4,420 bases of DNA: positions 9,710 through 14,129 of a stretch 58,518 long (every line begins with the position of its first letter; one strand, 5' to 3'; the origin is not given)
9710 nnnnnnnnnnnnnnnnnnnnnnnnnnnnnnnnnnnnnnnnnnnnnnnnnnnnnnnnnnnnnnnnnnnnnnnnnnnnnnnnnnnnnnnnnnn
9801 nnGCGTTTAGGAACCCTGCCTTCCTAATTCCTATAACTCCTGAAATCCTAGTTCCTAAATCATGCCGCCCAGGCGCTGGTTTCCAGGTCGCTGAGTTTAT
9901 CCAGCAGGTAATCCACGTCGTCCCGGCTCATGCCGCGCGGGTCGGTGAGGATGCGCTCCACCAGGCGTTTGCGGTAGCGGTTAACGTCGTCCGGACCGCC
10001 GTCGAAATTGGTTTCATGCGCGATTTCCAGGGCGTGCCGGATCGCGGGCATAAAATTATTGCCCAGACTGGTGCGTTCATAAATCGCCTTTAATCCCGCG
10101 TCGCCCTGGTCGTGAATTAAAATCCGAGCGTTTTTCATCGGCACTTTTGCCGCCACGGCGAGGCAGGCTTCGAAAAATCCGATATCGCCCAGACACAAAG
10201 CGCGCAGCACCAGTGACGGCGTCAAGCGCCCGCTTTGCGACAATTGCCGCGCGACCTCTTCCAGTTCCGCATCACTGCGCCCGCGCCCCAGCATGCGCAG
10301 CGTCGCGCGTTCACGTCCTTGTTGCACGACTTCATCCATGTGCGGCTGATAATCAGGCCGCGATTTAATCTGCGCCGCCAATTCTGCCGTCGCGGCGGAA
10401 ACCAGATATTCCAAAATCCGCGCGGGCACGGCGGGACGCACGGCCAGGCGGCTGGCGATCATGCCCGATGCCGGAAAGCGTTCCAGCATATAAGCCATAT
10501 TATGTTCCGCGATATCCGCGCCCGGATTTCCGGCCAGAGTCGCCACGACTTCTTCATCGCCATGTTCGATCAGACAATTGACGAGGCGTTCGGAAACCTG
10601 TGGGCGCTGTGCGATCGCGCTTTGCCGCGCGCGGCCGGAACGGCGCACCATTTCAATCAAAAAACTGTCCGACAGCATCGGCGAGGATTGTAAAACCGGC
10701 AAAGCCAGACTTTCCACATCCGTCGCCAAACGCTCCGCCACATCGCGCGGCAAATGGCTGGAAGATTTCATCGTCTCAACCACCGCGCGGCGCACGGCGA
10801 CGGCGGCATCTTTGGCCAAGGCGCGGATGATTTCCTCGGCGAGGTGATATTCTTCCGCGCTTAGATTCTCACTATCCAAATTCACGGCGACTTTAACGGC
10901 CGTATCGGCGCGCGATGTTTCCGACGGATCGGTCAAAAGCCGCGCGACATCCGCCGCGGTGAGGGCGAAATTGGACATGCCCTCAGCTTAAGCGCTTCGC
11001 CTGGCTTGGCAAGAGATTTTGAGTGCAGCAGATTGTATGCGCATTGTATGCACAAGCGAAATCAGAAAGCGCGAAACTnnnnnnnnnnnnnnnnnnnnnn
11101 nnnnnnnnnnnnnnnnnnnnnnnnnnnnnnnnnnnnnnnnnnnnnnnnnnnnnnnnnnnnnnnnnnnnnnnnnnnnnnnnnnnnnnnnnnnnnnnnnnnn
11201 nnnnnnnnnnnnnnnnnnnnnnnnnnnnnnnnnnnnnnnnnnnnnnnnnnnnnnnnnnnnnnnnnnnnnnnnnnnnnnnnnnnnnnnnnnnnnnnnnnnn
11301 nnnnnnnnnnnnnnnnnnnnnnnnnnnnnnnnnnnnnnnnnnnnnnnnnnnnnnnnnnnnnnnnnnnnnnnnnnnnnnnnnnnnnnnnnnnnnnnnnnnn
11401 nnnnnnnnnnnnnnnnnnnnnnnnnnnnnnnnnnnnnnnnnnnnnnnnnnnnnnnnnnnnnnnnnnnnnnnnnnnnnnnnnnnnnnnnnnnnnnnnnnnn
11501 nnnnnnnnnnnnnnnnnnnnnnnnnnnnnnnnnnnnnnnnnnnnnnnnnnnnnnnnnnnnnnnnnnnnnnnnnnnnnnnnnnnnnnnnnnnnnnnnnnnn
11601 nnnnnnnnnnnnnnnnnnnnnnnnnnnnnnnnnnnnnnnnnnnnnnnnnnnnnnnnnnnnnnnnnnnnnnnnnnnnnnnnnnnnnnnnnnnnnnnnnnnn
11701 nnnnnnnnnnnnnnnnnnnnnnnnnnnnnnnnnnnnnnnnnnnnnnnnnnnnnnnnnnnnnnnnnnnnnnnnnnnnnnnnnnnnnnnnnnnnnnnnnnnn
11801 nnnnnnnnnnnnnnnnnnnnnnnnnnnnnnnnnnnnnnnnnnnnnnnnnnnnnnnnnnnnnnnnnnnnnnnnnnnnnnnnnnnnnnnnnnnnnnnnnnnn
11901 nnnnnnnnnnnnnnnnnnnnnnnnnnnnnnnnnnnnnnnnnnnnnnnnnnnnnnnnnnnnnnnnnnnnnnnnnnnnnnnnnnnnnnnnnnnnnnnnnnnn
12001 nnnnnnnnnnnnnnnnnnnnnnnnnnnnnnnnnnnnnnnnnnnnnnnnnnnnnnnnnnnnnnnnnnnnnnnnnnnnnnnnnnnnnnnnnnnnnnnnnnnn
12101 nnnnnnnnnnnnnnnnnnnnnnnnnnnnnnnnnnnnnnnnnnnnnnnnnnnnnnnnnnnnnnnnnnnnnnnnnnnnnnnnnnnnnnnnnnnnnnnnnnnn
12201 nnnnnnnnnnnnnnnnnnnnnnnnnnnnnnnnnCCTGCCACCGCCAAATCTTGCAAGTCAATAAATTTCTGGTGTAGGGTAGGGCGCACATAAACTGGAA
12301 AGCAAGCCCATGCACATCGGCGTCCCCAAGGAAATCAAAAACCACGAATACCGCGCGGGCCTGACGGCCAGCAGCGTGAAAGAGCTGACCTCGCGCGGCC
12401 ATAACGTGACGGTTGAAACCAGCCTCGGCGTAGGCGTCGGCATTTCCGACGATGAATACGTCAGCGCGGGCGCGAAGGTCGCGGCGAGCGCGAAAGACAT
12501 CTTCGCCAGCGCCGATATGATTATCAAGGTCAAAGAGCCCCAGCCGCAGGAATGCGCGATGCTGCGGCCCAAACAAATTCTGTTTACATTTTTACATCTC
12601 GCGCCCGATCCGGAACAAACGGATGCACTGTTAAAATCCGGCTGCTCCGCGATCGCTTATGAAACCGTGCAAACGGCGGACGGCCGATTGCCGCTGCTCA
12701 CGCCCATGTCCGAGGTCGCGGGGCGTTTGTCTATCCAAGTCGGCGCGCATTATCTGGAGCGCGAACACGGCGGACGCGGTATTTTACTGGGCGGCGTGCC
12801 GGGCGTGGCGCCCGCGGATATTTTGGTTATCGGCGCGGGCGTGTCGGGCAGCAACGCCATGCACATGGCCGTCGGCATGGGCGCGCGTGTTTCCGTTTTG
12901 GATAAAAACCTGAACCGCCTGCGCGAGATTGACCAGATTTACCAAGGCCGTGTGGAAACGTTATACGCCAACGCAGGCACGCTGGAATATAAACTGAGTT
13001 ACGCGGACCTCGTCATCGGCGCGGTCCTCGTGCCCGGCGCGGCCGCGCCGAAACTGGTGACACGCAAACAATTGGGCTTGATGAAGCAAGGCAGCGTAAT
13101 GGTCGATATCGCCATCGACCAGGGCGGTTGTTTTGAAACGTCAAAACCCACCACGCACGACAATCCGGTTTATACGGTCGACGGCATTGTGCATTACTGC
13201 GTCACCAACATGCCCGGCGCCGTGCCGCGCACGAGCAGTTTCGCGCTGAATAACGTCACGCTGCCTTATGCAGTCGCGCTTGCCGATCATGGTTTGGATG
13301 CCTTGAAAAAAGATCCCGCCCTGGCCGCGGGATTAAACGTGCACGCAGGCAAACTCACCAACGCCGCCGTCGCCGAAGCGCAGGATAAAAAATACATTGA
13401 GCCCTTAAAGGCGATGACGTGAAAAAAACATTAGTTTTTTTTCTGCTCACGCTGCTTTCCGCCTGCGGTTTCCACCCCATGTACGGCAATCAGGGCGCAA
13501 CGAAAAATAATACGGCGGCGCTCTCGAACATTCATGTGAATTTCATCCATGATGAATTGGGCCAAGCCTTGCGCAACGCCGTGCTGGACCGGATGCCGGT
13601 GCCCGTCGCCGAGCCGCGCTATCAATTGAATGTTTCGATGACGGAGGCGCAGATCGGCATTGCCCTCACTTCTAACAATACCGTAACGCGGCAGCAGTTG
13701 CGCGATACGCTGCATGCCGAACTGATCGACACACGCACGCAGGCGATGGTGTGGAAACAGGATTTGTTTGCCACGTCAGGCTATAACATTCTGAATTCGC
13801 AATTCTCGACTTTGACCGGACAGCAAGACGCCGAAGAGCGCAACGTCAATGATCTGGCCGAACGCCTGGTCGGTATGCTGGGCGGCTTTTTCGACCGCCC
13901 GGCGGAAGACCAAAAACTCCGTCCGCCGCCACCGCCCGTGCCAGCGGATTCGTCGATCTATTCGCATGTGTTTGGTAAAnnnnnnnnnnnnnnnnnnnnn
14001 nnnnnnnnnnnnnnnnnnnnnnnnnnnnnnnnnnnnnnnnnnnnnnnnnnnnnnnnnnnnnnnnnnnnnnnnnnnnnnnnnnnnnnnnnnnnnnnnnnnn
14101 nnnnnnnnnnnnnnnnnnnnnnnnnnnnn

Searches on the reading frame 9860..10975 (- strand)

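Call 20: search_protein_families(library=pfam, proteins=[window:9860-10975:-], max_evalue=0.001)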
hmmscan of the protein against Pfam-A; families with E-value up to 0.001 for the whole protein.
window:9860-10975:- (371 aa): 1 family
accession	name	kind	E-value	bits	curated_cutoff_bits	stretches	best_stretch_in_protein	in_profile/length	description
PF10098.14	DUF2336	-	4e-63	213.8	34.6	1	91-345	2-255/262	Uncharacterised protein conserved in bacteria (DUF2336)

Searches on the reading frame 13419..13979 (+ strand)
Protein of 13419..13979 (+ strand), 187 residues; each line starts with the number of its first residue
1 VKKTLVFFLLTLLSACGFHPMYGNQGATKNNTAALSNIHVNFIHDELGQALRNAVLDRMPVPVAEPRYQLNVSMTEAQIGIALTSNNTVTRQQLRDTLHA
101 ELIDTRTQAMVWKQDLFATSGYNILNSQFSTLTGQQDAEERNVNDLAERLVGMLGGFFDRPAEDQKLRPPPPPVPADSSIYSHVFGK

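Call 20: search_protein_families(library=pfam, proteins=[window:13419-13979:+], max_evalue=0.001)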
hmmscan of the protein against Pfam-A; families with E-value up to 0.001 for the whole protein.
window:13419-13979:+ (187 aa): 1 family
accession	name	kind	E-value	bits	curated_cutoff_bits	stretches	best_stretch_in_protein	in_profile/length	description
PF04390.17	LptE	-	2e-05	25.7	23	1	37-151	3-115/118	Lipopolysaccharide-assembly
